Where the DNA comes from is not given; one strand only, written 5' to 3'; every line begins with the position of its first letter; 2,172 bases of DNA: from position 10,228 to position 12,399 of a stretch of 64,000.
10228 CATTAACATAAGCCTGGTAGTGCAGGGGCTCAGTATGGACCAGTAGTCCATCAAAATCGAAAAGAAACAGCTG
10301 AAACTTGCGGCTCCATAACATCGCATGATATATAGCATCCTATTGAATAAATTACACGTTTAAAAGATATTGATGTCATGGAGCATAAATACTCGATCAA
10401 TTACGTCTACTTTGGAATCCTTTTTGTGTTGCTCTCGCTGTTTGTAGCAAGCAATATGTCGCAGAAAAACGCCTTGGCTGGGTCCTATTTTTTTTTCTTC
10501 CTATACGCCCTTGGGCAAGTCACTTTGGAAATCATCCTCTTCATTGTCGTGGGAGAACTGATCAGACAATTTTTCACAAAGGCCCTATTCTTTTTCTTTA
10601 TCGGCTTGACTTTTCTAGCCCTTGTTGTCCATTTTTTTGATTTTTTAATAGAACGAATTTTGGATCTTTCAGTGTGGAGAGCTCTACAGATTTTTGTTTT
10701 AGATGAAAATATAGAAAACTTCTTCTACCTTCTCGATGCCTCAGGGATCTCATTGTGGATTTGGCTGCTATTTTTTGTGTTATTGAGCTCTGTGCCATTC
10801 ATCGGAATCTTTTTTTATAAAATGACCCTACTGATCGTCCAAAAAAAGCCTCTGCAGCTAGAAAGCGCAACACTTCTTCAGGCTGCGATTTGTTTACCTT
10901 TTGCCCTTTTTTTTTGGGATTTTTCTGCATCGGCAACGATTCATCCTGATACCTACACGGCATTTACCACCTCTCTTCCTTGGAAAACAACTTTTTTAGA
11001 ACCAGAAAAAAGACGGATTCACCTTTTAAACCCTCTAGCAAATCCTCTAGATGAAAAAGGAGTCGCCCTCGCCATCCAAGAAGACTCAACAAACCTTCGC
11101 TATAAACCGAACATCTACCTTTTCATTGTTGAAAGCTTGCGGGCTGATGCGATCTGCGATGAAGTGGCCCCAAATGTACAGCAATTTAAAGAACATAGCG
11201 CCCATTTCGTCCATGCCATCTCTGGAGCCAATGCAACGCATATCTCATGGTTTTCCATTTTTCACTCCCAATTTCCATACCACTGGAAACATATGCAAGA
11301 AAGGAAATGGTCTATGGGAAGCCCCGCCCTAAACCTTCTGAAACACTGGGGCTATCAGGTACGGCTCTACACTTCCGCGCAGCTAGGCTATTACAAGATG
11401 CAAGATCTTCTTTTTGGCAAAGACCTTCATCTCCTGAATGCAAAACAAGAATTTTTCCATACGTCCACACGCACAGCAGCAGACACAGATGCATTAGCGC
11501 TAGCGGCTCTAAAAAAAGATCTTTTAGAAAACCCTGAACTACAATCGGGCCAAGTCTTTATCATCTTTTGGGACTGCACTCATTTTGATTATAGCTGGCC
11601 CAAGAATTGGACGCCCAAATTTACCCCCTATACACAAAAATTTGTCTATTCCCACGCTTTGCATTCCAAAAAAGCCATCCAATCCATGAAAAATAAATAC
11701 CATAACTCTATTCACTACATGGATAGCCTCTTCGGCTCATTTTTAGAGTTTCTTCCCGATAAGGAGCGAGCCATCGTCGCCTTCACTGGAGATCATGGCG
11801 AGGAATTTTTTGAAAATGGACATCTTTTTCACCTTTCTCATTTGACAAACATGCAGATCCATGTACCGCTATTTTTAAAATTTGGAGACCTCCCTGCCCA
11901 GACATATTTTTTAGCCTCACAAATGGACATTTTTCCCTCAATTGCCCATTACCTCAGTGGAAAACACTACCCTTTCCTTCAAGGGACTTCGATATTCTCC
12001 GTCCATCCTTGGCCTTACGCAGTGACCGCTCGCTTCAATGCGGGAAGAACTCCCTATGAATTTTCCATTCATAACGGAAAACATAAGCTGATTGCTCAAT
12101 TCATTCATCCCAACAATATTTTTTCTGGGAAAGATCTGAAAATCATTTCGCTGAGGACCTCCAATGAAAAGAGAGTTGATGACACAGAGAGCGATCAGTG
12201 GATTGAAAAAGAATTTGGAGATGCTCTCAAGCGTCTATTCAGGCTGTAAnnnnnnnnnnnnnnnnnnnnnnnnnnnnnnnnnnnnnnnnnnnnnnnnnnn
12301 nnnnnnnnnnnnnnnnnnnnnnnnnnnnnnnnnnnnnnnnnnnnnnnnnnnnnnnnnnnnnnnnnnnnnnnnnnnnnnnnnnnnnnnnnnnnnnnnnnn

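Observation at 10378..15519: Leader-bearing thioredoxin reductase-thioredoxin fusion sandwiched between two sulfatase-fold membrane transferases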

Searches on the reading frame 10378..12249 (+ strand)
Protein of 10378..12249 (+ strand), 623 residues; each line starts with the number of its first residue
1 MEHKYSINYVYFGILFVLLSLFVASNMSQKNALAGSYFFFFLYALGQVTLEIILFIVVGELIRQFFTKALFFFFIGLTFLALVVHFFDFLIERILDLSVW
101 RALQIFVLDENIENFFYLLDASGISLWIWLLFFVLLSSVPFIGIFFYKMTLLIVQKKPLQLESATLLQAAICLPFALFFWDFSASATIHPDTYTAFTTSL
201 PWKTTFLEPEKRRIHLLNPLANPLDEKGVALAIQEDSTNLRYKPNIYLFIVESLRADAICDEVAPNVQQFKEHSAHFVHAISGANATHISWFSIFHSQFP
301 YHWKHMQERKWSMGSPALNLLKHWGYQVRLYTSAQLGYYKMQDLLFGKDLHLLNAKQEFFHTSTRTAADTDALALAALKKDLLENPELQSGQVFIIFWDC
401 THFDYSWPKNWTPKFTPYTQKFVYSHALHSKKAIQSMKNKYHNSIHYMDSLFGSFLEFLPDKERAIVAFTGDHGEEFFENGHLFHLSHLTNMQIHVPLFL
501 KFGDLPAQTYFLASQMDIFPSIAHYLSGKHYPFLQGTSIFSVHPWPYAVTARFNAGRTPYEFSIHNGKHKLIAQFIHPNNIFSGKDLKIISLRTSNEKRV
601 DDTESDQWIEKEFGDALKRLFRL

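Call 3: search_protein_families(library=pfam, proteins=[window:10378-12249:+], max_evalue=0.01)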
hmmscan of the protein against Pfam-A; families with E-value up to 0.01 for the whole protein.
window:10378-12249:+ (623 aa): 1 family
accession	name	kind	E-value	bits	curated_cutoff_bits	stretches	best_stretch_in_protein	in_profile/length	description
PF00884.28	Sulfatase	-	1.1e-19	71.3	25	1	244-526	1-299/301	Sulfatase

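Call 4: search_protein_families(library=ncbifam, proteins=[window:10378-12249:+], max_evalue=0.01)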
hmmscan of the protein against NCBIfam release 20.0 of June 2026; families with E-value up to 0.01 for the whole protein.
window:10378-12249:+ (623 aa): 6 families
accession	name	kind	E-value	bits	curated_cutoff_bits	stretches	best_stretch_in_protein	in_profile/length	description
NF008593.0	PRK11560.1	equivalog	8.4e-09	34.2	493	1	371-499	371-493/563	kdo(2)-lipid A phosphoethanolamine 7''-transferase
TIGR03417.1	chol_sulfatase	equivalog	9.4e-09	34.7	433.45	1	430-582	244-407/500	choline-sulfatase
NF010322.0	PRK13759.1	equivalog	4.1e-06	25.5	481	1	426-538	255-375/486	arylsulfatase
NF028537.1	P_eth_NH2_trans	domain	7e-06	24.8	500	1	39-504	40-482/527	phosphoethanolamine--lipid A transferase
NF047438.1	polymyxin_MCR12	exception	0.003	15.9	1200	1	425-500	408-488/548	MCR-12 family phosphoethanolamine--lipid A transferase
NF008619.0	PRK11598.1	equivalog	0.0032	16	660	1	434-508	414-494/546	phosphoethanolamine transferase EptA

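Call 22: search_solved_structures(query=window:10378-12249:+, max_evalue=0.01, show_alignments=1)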
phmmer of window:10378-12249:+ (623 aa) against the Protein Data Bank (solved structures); distinct sequences matched with E-value up to 0.01: 4.
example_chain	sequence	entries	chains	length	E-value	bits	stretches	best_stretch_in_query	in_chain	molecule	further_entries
5fql_A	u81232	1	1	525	0.001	21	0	437-511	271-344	IDURONATE-2-SULFATASE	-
6hhm_A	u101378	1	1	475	0.0014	20.5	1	437-557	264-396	Arylsulfatase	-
6ioz_A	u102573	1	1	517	0.0014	20.4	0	437-511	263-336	Iduronate 2-sulfatase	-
4kav_A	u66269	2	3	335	0.004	19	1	433-503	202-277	YhbX/YhjW/YijP/YjdB family protein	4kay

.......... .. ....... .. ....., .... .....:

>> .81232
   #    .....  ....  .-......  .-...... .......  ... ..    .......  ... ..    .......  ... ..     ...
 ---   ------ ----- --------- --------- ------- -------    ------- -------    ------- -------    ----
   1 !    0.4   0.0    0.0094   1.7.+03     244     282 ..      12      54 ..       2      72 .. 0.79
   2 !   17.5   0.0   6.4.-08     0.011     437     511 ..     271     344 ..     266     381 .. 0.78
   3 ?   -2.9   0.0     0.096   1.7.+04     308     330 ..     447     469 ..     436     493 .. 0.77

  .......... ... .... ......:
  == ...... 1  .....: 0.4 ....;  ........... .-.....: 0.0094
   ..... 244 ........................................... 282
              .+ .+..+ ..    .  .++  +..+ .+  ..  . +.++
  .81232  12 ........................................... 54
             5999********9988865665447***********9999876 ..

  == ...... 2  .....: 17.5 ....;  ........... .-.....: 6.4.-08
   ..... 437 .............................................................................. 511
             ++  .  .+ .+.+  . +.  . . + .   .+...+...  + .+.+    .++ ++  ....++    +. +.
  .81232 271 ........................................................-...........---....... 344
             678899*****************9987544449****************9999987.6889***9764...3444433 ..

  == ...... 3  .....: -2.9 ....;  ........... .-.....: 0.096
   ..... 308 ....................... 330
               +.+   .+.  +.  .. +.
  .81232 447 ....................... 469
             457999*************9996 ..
